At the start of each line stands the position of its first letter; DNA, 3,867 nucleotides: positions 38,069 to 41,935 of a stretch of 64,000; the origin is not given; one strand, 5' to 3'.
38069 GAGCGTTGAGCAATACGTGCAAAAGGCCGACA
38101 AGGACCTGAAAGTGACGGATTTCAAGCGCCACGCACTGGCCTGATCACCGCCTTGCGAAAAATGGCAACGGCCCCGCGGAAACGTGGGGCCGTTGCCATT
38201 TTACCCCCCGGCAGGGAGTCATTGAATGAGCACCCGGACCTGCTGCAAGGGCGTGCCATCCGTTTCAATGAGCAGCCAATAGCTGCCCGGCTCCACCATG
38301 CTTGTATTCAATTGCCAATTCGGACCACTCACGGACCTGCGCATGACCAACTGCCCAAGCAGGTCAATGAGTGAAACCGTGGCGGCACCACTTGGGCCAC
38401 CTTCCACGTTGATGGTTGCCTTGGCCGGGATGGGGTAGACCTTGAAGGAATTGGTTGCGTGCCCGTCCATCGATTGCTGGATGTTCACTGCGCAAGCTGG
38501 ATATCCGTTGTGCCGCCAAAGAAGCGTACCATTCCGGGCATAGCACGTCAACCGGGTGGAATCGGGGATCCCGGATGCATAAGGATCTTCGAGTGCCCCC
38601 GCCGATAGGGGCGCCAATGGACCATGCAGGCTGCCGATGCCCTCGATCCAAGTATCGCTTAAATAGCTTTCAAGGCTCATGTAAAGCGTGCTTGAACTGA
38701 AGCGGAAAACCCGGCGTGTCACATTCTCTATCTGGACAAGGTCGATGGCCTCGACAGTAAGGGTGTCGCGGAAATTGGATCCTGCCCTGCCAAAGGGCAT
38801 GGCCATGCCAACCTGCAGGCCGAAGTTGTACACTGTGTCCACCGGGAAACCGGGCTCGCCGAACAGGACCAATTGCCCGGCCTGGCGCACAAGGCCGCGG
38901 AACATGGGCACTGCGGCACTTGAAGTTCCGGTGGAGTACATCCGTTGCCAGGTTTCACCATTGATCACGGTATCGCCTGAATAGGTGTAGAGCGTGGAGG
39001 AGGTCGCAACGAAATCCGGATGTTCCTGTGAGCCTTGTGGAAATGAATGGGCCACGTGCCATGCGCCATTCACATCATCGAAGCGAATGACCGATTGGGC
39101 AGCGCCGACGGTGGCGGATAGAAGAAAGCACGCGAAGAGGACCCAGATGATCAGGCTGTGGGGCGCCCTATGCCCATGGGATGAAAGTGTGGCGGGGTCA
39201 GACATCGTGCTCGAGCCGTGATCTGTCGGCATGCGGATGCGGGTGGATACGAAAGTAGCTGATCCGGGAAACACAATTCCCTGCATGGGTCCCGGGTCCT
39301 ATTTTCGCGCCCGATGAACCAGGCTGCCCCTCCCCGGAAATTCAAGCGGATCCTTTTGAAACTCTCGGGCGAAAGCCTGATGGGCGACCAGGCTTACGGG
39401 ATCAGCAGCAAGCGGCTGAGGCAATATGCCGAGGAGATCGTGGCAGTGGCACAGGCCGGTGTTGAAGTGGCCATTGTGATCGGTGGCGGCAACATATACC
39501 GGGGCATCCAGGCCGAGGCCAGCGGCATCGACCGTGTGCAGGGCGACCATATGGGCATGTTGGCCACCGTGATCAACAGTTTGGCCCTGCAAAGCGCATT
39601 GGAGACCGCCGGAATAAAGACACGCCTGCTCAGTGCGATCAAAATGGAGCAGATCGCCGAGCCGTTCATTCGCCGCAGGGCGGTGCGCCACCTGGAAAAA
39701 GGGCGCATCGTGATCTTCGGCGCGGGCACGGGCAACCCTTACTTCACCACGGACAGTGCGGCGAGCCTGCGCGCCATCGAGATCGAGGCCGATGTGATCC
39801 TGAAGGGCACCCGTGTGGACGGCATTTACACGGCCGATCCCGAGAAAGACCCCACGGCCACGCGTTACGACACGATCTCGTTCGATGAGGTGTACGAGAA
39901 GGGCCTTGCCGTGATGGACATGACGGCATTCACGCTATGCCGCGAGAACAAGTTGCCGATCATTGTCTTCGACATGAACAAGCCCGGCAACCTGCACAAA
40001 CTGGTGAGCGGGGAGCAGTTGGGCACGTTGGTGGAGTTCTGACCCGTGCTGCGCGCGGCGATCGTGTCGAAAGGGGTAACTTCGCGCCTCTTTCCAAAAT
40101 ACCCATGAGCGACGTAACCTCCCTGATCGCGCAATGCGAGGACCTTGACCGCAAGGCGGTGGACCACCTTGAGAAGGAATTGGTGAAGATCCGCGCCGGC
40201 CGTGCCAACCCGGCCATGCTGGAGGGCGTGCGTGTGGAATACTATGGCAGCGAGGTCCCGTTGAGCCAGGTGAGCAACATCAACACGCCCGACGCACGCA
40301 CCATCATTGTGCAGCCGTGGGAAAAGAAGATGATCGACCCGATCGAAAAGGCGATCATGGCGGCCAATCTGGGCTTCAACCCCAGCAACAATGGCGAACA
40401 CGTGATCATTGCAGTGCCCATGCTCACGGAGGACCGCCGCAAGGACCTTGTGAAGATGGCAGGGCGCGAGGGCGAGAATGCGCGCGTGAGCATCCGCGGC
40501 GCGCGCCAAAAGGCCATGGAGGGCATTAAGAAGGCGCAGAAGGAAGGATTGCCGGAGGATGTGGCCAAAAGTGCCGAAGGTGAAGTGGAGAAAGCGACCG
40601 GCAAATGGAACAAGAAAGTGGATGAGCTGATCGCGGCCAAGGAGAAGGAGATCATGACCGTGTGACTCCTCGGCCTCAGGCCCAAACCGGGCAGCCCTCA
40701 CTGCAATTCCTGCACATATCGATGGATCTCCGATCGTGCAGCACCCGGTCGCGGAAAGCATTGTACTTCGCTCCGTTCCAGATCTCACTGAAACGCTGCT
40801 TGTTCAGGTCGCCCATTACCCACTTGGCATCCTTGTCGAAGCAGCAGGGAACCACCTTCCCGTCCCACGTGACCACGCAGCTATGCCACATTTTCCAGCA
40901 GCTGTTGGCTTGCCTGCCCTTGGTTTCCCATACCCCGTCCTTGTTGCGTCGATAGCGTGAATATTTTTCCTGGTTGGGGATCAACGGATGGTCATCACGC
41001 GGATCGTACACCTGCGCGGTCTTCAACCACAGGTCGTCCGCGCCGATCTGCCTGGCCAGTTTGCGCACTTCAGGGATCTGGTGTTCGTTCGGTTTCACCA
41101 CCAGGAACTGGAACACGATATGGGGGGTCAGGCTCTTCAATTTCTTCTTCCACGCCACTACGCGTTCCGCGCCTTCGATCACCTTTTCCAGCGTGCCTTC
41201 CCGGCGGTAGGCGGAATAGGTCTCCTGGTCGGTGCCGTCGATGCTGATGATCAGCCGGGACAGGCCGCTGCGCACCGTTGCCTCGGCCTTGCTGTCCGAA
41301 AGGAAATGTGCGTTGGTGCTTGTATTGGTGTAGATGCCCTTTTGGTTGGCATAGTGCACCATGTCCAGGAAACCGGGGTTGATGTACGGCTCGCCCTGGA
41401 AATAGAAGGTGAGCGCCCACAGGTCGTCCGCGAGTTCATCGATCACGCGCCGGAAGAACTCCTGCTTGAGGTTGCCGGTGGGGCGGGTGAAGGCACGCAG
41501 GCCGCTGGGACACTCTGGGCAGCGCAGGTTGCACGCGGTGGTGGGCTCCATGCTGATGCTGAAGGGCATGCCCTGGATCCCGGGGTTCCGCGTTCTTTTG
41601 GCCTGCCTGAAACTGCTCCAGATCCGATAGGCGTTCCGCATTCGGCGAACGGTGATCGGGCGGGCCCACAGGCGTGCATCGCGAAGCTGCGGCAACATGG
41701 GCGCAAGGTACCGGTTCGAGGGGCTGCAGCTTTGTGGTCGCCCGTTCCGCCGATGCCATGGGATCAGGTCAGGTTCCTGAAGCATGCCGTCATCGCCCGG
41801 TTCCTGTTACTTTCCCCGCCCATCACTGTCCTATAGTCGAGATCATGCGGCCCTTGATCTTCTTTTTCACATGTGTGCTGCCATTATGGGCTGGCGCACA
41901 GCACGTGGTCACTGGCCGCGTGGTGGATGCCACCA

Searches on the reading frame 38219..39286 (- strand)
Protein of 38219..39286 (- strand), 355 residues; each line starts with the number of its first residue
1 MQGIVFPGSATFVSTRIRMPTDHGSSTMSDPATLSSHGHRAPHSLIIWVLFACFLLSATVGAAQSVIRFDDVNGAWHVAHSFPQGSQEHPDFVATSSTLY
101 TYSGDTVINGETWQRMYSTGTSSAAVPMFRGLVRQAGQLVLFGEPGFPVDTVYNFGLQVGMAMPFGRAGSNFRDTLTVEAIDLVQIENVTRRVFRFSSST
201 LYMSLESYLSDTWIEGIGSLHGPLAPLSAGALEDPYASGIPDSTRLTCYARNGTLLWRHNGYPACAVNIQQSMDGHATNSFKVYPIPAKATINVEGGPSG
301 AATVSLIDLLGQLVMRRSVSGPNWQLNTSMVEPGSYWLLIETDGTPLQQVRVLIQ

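Call 53: search_protein_families(library=pfam, proteins=[window:38219-39286:-], max_evalue=0.00001)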
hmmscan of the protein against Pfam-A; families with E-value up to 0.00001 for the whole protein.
window:38219-39286:- (355 aa): 1 family
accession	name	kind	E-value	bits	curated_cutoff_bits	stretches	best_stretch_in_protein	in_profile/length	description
PF18962.6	Por_Secre_tail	-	4e-07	30.7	27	1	283-345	1-67/75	Secretion system C-terminal sorting domain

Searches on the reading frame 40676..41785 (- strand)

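Call 53: search_protein_families(library=pfam, proteins=[window:40676-41785:-], max_evalue=0.00001)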
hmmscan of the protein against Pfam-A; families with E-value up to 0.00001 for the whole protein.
window:40676-41785:- (369 aa): 2 families
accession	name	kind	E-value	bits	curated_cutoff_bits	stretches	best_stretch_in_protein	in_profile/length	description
PF13186.11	SPASM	-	2.2e-19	69.9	21.5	1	296-361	1-66/67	Iron-sulfur cluster-binding domain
PF04055.27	Radical_SAM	-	2.8e-14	54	29.5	1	79-210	1-137/166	Radical SAM superfamily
